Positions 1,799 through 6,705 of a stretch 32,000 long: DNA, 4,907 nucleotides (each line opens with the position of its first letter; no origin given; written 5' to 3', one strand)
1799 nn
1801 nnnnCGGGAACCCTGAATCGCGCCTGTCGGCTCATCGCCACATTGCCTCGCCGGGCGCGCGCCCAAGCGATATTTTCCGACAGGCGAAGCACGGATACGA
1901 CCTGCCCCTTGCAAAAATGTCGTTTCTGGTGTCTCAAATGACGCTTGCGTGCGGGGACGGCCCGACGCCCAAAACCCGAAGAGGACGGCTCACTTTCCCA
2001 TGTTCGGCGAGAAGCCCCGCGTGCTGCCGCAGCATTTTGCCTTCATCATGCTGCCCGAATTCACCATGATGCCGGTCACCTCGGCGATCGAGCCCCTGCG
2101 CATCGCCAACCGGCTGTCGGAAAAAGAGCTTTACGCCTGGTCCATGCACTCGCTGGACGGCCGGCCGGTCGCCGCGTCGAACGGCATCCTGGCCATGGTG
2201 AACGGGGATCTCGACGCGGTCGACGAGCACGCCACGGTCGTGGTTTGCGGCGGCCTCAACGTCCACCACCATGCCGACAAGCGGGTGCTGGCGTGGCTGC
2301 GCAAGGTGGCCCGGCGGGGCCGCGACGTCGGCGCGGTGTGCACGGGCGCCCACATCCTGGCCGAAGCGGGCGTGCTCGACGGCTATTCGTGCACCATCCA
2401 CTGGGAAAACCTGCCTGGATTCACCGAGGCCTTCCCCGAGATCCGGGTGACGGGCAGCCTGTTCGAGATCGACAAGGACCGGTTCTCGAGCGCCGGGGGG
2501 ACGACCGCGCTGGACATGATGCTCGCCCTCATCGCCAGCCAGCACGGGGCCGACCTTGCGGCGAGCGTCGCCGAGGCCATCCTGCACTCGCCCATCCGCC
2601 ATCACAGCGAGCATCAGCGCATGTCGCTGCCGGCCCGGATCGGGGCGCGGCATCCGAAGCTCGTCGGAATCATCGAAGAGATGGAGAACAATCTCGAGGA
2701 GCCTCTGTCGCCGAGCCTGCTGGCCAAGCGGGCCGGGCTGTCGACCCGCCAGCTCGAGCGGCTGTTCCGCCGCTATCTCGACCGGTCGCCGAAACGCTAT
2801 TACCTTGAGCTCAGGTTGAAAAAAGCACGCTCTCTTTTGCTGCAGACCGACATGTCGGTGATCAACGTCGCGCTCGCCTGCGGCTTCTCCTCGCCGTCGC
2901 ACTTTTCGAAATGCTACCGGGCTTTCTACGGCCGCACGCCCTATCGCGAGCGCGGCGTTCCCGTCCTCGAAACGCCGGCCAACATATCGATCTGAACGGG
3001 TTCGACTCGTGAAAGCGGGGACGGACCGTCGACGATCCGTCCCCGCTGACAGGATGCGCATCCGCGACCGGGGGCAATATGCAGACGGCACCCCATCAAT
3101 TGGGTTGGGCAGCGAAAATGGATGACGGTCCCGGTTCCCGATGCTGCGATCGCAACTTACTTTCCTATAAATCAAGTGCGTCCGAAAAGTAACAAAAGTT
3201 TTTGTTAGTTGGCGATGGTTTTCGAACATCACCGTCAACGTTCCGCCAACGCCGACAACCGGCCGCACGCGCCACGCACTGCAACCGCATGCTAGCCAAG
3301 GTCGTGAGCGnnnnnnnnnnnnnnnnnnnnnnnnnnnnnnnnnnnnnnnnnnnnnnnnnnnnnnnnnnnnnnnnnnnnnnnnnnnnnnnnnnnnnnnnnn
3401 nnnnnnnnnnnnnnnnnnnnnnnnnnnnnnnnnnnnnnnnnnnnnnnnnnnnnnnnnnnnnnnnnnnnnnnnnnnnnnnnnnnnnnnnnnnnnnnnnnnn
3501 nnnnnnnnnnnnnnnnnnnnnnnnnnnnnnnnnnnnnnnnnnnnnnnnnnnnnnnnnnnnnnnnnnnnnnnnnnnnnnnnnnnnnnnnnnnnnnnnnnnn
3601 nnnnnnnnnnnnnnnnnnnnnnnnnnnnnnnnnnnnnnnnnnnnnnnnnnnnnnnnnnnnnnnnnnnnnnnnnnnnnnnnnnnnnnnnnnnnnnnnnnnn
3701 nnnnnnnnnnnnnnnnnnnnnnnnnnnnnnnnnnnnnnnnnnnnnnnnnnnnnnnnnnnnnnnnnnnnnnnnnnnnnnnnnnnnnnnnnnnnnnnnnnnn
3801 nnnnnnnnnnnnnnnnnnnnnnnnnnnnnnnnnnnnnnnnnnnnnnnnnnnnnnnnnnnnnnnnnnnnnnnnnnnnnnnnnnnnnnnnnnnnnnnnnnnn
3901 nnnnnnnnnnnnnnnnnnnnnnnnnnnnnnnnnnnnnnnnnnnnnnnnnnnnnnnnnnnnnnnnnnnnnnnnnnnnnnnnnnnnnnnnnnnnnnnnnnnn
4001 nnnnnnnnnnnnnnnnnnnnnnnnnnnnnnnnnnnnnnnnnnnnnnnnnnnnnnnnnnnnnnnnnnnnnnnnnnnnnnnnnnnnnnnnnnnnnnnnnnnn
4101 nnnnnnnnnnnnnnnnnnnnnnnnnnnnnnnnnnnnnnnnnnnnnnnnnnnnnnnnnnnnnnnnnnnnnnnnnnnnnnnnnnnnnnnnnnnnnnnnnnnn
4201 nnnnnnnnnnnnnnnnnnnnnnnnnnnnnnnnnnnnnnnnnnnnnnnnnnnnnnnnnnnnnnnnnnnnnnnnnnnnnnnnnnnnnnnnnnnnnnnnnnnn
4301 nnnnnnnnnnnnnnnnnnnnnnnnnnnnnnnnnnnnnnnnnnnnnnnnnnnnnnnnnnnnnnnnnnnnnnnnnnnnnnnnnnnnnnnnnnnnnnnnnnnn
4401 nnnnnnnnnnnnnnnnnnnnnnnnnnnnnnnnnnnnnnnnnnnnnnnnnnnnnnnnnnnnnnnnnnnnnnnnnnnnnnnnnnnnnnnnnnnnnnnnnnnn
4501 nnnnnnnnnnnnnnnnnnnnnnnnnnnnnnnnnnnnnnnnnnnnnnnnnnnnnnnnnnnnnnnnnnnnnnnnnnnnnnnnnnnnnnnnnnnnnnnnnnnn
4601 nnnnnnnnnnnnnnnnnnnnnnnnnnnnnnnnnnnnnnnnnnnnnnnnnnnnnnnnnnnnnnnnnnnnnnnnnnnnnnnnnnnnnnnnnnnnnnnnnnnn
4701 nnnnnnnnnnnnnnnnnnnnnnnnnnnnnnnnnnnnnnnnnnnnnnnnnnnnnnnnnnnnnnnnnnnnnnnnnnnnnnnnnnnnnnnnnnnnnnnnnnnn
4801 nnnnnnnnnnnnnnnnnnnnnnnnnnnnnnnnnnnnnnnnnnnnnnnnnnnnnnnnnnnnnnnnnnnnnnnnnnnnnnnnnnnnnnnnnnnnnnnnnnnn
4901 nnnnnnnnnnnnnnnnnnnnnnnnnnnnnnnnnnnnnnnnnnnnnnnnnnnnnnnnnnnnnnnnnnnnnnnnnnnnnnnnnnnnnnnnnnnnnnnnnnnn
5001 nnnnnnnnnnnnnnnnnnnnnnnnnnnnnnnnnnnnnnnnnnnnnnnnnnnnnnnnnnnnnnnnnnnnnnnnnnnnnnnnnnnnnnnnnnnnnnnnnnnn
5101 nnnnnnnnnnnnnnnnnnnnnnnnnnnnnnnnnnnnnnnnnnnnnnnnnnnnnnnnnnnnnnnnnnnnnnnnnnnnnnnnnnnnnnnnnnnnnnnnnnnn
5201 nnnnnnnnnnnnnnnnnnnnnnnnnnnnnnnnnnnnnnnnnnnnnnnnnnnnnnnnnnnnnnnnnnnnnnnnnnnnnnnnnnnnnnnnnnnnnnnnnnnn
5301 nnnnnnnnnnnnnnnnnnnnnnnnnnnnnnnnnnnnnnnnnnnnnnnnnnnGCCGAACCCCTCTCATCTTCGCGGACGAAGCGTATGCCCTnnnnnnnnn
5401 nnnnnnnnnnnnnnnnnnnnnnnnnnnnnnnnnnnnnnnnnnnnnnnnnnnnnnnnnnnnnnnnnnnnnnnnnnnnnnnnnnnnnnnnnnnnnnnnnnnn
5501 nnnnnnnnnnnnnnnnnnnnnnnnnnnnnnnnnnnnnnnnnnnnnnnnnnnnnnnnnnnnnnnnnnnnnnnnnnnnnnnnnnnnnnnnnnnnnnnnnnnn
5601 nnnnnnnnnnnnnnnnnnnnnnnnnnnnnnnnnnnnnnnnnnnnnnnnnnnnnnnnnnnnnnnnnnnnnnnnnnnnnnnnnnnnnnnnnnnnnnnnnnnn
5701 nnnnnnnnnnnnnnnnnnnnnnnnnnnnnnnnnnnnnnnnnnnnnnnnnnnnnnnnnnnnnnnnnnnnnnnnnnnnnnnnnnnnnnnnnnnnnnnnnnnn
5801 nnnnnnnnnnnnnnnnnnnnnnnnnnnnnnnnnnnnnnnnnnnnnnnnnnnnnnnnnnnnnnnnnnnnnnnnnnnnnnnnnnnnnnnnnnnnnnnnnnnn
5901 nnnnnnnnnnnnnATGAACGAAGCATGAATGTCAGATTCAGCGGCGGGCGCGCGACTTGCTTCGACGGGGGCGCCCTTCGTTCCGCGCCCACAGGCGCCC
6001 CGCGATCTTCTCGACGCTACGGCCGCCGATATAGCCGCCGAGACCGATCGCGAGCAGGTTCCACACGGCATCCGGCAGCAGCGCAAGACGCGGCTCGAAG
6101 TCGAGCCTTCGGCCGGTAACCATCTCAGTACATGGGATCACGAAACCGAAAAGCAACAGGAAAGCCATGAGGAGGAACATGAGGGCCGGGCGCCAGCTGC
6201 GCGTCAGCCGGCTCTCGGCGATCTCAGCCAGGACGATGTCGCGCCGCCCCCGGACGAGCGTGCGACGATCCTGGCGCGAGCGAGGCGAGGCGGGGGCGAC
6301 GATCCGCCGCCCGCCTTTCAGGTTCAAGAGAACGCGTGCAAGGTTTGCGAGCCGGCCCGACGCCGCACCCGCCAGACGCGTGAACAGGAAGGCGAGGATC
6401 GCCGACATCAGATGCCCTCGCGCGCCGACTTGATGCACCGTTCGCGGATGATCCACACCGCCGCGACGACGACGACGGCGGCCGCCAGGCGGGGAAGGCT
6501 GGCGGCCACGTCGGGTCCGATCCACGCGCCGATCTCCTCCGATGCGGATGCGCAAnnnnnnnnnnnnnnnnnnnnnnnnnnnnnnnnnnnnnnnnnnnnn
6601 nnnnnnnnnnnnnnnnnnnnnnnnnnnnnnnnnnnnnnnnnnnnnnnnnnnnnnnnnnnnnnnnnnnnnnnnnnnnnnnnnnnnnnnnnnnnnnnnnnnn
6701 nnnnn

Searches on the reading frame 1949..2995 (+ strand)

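Call 8: search_protein_families(library=pfam, proteins=[window:1949-2995:+], max_evalue=0.01)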
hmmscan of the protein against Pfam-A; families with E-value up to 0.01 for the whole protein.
window:1949-2995:+ (348 aa): 3 families
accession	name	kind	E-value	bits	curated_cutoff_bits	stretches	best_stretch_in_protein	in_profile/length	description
PF12833.13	HTH_18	-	8.6e-27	93.7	33.6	1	258-333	1-76/80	Helix-turn-helix domain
PF00165.29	HTH_AraC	-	1.4e-15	57.4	26.6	2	298-331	2-37/42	Bacterial regulatory helix-turn-helix proteins, AraC family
PF01965.30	DJ-1_PfpI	-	1e-14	55.2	26.6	1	62-196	28-164/165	DJ-1/PfpI family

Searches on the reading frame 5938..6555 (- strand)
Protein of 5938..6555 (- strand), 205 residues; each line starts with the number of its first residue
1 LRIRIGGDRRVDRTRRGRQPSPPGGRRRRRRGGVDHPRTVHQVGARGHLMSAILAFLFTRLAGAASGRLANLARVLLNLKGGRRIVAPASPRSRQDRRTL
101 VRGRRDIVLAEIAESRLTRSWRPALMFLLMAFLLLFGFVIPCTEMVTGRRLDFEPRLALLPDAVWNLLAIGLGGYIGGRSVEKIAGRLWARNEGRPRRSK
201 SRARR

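Call 91: search_protein_families(library=phrogs, proteins=[window:5938-6555:-], max_evalue=0.001)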
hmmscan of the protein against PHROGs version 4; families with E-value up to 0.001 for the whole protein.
window:5938-6555:- (205 aa): 1 family
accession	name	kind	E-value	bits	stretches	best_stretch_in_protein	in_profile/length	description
phrog_3427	-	lysis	2e-14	54.8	1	99-186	53-137/141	holin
